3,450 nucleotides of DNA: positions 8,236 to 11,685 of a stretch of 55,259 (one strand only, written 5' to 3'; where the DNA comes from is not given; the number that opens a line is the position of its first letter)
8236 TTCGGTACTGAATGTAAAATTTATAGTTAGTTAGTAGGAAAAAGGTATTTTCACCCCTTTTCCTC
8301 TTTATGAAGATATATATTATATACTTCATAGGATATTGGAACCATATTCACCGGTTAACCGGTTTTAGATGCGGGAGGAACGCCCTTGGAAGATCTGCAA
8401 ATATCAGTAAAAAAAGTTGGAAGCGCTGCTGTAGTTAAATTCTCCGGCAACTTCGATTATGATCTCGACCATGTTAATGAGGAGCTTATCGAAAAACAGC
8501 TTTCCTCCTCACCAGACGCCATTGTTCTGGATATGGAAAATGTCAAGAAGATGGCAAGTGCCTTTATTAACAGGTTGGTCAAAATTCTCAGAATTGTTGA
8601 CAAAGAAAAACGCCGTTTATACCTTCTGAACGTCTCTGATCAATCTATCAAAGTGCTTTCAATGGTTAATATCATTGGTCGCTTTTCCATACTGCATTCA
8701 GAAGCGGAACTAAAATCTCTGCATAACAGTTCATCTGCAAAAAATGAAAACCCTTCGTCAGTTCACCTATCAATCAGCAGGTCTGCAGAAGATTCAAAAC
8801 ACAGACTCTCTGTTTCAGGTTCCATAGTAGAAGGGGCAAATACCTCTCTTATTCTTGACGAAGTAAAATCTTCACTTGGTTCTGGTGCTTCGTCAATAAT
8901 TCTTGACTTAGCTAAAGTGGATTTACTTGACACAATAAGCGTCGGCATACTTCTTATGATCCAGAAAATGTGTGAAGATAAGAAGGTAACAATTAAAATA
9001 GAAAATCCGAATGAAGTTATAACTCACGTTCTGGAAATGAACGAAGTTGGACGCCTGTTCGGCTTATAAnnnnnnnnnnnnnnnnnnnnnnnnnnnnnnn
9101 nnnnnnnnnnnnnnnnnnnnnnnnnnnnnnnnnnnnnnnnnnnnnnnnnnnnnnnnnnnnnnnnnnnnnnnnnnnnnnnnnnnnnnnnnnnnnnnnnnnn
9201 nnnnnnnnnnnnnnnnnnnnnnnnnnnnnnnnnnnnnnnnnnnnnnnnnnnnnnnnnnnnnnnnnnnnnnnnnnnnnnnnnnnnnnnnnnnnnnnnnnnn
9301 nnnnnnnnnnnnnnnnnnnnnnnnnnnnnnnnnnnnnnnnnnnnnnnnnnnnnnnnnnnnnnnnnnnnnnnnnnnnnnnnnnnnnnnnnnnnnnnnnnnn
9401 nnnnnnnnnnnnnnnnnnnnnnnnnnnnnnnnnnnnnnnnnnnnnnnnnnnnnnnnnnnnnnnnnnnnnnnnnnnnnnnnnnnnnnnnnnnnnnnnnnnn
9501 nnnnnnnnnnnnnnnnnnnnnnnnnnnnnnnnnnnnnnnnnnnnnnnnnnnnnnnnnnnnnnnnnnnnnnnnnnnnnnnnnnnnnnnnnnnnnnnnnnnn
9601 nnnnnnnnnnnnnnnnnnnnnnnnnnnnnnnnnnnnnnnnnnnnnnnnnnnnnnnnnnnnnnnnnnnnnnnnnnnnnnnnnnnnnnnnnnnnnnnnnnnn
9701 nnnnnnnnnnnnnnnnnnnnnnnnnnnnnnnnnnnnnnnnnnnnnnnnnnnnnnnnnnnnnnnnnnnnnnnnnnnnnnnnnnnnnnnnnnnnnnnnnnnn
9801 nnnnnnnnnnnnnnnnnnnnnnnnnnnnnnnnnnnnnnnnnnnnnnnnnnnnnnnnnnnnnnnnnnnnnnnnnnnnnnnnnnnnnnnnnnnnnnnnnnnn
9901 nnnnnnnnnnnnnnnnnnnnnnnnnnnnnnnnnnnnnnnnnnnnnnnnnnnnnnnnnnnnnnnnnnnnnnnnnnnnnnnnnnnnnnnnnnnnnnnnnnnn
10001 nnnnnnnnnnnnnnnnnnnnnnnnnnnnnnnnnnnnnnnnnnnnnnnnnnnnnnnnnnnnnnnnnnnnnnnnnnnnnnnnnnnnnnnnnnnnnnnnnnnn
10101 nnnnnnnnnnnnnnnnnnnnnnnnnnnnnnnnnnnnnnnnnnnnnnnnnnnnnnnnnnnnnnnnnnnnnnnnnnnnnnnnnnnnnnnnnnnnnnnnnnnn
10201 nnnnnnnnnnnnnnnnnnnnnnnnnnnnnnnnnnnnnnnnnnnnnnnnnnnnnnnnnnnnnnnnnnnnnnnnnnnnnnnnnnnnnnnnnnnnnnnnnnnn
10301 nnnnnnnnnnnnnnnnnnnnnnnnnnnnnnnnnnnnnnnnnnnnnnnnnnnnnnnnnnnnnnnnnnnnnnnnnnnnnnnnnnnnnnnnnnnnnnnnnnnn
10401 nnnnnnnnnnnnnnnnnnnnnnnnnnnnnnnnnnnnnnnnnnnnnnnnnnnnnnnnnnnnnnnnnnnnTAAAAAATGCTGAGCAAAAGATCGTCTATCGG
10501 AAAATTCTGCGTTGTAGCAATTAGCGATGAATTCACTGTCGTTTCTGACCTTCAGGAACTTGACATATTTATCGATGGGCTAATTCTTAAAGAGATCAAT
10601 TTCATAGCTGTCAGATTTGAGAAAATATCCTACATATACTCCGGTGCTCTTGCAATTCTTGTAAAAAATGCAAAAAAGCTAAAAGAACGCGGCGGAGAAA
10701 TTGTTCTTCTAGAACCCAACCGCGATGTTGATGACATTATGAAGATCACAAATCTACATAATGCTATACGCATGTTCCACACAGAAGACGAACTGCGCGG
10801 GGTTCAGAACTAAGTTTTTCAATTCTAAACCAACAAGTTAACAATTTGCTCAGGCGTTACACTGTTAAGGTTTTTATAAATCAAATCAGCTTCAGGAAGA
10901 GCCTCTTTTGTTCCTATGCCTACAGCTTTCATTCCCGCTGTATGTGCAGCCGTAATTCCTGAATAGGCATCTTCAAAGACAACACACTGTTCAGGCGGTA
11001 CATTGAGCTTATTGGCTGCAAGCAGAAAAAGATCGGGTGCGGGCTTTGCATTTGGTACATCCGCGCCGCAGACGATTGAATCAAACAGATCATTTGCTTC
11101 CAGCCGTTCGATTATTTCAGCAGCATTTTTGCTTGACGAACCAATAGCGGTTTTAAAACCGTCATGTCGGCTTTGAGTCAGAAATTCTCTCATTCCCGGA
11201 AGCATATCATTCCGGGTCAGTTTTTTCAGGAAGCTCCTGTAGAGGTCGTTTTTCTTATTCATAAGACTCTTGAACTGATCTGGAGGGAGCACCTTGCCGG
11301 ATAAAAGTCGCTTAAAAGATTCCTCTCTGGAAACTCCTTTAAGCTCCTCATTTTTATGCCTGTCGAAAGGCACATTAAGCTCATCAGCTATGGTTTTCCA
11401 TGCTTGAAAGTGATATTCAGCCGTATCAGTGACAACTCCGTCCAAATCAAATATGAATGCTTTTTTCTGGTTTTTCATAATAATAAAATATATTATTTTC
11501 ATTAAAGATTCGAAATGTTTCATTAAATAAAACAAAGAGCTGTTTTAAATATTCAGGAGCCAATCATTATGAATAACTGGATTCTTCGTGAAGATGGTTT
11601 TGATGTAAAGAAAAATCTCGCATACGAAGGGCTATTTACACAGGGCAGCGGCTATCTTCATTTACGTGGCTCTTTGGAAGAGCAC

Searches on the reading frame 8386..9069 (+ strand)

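Call 50: search_protein_families(library=pfam, proteins=[window:8386-9069:+], max_evalue=0.0001)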
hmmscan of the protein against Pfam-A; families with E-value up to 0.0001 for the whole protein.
window:8386-9069:+ (227 aa): 2 families
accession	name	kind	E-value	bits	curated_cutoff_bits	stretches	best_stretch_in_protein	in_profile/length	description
PF01740.26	STAS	-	3.4e-16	59.4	22.6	2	6-99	2-96/106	STAS domain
PF13466.11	STAS_2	-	7.1e-10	39.4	29.2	0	18-93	2-76/80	STAS domain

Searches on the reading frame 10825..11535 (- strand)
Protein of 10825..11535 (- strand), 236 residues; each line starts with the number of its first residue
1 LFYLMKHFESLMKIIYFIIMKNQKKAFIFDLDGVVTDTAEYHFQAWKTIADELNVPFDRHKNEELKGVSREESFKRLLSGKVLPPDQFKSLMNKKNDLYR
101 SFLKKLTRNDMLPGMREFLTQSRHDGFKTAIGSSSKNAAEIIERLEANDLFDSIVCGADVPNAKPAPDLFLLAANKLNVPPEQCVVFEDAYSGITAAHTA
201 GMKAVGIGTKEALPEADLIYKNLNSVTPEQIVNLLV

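Call 51: search_protein_families(library=pfam, proteins=[window:10825-11535:-], max_evalue=0.0001)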
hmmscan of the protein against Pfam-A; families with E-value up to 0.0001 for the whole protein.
window:10825-11535:- (236 aa): 3 families
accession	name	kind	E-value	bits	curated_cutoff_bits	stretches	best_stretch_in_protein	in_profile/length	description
PF13419.12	HAD_2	-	3.4e-29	102.7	23.8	1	28-206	2-177/178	Haloacid dehalogenase-like hydrolase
PF00702.32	Hydrolase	-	3.7e-26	93.2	26.4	1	25-201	2-191/191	haloacid dehalogenase-like hydrolase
PF13242.12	Hydrolase_like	-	5.6e-06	26.6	22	1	163-211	3-52/75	HAD-hyrolase-like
